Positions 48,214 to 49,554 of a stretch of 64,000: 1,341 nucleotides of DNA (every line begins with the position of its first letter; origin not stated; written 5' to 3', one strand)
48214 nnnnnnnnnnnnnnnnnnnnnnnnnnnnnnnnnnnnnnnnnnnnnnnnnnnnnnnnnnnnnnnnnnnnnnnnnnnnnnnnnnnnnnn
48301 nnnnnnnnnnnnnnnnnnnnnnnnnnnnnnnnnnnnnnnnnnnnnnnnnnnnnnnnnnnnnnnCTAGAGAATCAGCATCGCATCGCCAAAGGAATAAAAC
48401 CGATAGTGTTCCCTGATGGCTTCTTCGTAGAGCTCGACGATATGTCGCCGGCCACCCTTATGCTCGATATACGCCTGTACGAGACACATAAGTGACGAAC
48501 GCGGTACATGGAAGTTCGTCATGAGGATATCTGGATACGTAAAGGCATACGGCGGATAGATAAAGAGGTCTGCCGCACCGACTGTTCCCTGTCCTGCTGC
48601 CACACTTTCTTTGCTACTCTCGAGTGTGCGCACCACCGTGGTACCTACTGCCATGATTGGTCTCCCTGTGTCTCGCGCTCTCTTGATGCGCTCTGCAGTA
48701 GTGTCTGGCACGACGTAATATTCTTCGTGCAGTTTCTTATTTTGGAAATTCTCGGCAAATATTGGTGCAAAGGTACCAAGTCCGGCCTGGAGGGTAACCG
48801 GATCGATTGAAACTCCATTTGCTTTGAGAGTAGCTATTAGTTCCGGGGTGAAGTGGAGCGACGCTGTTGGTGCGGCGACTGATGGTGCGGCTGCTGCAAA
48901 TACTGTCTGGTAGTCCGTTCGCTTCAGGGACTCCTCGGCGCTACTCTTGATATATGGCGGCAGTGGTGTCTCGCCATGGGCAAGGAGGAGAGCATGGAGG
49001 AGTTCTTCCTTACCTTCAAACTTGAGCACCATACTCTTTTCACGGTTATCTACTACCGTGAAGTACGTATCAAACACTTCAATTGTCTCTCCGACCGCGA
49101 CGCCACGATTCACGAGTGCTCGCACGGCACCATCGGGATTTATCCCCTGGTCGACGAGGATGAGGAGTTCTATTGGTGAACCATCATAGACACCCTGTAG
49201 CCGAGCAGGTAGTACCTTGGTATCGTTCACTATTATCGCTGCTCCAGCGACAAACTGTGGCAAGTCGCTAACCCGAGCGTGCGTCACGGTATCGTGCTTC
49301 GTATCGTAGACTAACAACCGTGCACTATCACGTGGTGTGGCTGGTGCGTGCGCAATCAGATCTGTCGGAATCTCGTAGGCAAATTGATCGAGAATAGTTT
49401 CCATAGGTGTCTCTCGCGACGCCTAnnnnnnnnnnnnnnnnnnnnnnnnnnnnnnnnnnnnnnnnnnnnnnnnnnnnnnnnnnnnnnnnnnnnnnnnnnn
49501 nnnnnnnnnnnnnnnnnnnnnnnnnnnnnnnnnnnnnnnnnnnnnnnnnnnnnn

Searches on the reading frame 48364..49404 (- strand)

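Call 83: search_protein_families(library=pfam, proteins=[window:48364-49404:-], max_evalue=0.001)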
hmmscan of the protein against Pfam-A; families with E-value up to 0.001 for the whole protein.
window:48364-49404:- (346 aa): 1 family
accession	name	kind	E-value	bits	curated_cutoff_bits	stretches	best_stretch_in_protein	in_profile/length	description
PF02547.20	Queuosine_synth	-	3.5e-103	345.5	25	1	6-345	2-322/322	Queuosine biosynthesis protein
